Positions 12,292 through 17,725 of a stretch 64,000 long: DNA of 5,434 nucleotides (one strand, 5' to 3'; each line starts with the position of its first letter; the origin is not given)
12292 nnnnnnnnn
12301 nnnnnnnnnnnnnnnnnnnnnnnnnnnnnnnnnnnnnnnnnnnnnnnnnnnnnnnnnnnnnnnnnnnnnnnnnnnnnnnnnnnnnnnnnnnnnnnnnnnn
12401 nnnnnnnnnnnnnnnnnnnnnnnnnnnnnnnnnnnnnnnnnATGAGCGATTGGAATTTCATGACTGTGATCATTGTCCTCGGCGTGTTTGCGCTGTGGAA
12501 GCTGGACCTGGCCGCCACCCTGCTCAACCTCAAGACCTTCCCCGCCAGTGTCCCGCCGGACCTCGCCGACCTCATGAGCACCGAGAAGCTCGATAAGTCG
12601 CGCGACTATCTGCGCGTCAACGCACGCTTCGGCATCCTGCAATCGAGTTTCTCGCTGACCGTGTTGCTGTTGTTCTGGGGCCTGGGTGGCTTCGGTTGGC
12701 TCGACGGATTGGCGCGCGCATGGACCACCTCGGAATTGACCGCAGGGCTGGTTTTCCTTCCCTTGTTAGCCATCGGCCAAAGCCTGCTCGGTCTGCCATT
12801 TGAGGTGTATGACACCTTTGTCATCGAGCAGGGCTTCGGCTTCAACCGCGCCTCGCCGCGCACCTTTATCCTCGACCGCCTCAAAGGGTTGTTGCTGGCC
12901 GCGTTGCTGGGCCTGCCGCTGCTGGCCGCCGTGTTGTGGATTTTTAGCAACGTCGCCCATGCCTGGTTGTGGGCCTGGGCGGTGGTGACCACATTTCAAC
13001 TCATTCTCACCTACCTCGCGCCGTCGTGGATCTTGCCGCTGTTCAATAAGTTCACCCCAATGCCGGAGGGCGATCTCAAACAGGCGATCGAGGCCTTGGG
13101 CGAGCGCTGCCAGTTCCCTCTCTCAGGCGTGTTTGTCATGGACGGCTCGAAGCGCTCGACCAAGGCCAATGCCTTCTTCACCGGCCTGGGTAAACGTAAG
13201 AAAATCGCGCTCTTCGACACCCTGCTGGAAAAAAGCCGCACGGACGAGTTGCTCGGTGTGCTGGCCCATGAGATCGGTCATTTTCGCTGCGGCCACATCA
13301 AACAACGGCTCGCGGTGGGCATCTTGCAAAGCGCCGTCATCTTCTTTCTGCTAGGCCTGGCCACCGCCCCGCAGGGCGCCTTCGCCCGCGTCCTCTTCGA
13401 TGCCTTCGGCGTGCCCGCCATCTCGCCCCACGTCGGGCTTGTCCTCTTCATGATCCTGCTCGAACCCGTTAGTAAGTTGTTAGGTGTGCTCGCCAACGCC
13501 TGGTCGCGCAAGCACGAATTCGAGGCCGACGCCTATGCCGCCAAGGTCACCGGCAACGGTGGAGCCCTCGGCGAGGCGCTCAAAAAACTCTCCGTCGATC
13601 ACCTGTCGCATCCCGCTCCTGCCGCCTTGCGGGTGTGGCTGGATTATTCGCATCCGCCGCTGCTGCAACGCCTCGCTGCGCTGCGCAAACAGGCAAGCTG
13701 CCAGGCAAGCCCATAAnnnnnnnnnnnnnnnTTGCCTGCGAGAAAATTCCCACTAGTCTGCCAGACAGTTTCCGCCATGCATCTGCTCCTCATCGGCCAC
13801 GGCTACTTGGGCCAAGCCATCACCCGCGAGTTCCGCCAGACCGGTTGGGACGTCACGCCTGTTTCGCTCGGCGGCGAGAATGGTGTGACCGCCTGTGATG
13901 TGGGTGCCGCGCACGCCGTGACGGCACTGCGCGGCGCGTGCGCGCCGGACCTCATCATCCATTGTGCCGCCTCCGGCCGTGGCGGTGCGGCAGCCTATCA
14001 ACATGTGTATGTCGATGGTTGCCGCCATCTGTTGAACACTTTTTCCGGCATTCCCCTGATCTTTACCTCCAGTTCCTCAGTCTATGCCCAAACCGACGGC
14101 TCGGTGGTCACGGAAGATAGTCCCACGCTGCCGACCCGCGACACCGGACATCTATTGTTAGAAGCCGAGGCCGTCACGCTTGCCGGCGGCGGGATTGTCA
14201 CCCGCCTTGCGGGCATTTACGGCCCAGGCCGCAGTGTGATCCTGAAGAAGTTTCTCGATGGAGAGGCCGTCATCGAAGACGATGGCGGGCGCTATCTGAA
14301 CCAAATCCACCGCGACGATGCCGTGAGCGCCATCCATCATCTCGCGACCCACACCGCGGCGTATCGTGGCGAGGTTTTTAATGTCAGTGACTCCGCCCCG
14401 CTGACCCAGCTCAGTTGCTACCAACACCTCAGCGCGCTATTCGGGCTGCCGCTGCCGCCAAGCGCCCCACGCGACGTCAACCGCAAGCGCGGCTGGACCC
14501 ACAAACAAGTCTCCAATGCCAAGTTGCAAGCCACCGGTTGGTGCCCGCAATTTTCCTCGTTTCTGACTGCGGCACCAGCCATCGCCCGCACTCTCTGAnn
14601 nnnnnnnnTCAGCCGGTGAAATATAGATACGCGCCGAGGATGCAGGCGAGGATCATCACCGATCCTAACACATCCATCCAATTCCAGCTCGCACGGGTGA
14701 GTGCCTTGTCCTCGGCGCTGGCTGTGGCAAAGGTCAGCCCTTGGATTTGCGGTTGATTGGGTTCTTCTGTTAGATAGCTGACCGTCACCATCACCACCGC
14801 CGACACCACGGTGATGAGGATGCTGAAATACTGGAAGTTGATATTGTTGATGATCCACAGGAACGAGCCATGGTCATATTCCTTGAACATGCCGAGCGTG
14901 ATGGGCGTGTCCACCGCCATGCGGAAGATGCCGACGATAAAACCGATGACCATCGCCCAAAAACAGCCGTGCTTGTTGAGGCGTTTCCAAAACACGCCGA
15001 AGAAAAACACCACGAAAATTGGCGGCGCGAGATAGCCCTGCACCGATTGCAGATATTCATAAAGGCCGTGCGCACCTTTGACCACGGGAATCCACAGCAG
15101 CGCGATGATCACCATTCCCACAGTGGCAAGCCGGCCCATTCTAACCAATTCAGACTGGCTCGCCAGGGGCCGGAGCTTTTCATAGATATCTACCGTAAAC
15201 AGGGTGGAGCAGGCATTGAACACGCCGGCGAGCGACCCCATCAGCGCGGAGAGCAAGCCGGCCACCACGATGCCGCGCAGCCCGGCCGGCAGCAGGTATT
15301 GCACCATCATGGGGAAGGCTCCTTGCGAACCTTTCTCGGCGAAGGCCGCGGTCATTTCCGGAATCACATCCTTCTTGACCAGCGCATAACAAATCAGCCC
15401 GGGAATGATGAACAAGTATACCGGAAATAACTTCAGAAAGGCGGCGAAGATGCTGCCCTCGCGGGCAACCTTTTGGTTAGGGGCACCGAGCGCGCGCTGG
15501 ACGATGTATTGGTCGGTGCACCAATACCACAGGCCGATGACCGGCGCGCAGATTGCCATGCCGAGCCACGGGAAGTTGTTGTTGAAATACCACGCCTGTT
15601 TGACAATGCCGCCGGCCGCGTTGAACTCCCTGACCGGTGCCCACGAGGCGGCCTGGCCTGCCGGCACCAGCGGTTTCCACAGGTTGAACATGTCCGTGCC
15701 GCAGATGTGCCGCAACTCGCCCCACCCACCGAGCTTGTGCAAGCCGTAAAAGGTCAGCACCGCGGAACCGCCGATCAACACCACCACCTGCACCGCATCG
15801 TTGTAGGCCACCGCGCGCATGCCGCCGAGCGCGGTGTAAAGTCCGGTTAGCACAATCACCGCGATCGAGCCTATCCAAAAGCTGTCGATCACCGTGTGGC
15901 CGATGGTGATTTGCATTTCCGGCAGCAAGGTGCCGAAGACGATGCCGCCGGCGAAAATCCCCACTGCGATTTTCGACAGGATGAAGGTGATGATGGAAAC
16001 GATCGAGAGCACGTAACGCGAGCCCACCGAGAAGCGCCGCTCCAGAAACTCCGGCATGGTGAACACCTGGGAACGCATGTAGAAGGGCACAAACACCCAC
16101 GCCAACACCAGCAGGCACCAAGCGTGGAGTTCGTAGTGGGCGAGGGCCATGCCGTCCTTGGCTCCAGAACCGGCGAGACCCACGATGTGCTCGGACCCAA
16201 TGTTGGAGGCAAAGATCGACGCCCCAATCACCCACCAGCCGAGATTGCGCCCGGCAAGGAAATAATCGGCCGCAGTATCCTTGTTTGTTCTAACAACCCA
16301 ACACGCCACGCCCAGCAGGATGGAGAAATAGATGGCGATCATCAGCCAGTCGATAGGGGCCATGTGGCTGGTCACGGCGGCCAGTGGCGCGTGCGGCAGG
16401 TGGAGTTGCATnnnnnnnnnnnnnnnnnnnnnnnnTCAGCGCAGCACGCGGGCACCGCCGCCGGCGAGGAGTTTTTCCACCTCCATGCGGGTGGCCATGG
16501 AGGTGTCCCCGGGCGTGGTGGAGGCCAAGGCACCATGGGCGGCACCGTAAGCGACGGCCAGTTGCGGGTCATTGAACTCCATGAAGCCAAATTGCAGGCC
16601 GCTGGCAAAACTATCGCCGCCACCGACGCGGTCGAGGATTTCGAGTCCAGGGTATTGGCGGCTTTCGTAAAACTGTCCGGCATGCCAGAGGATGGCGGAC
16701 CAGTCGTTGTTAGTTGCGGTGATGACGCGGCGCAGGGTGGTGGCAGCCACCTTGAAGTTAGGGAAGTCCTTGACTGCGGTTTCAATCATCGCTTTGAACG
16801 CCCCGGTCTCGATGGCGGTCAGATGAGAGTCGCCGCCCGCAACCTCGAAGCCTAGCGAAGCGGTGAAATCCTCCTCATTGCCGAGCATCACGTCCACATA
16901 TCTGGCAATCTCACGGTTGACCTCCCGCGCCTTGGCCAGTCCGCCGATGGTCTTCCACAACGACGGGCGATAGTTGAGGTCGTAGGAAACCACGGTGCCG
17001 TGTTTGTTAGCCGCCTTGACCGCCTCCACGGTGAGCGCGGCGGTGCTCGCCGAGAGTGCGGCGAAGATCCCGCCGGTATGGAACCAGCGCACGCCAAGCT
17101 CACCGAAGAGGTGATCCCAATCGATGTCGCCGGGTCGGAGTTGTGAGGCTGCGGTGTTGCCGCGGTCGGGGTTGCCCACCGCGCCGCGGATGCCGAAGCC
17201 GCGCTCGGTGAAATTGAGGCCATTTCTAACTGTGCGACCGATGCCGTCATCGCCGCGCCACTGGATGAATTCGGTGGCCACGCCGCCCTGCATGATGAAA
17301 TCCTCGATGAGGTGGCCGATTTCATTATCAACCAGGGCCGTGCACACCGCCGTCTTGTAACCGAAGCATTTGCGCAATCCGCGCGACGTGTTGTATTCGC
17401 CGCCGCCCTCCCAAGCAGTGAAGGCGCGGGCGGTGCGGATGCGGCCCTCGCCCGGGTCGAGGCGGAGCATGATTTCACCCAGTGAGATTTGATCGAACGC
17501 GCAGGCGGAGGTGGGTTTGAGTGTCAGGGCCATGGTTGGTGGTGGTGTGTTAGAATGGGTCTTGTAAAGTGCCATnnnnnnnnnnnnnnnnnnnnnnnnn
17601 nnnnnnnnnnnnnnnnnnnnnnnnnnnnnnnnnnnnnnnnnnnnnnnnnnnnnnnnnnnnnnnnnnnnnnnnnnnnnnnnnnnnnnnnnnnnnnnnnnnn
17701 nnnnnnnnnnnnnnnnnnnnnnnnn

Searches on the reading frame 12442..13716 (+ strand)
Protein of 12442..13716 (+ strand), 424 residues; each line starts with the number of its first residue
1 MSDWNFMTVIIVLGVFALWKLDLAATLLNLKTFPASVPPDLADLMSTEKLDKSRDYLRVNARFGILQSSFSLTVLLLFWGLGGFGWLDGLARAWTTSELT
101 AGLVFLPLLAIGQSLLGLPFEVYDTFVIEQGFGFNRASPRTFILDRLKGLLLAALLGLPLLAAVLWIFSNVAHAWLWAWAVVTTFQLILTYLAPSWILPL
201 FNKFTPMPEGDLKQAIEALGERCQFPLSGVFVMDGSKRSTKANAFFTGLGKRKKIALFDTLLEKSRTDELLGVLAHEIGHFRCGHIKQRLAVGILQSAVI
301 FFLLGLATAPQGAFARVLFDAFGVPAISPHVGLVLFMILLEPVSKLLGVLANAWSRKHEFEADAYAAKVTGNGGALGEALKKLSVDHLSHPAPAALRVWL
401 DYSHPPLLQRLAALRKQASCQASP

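Call 7: search_protein_families(library=pfam, proteins=[window:12442-13716:+], max_evalue=0.001)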
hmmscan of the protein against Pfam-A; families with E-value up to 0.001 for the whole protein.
window:12442-13716:+ (424 aa): 2 families
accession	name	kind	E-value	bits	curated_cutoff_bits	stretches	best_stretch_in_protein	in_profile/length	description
PF16491.10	Peptidase_M48_N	-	1.4e-54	185.1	27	1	33-203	8-179/179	CAAX prenyl protease N-terminal, five membrane helices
PF01435.24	Peptidase_M48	-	8e-36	124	20.3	1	208-417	3-185/186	Peptidase family M48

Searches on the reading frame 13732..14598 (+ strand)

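Call 7: search_protein_families(library=pfam, proteins=[window:13732-14598:+], max_evalue=0.001)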
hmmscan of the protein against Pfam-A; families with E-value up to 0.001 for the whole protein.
window:13732-14598:+ (288 aa): 2 families
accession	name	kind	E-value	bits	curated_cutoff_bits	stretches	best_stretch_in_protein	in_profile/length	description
PF01370.27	Epimerase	-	8.3e-11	42.2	20.9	1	20-218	3-239/240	NAD dependent epimerase/dehydratase family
PF04321.23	RmlD_sub_bind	-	1.2e-08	34.8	27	1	16-175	1-164/287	RmlD substrate binding domain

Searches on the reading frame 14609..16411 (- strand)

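Call 7: search_protein_families(library=pfam, proteins=[window:14609-16411:-], max_evalue=0.001)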
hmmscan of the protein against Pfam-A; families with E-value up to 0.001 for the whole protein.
window:14609-16411:- (600 aa): 1 family
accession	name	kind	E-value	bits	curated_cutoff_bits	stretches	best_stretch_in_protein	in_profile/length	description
PF00474.23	SSF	-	1.5e-78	265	22.8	1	50-490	1-406/406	Sodium:solute symporter family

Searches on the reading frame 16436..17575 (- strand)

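Call 8: search_protein_families(library=pfam, proteins=[window:16436-17575:-], max_evalue=0.001)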
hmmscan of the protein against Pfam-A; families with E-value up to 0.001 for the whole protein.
window:16436-17575:- (379 aa): 1 family
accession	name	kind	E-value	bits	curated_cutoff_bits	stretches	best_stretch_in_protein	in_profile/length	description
PF00294.29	PfkB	-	2.2e-13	50.7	25.8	1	32-359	7-297/302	pfkB family carbohydrate kinase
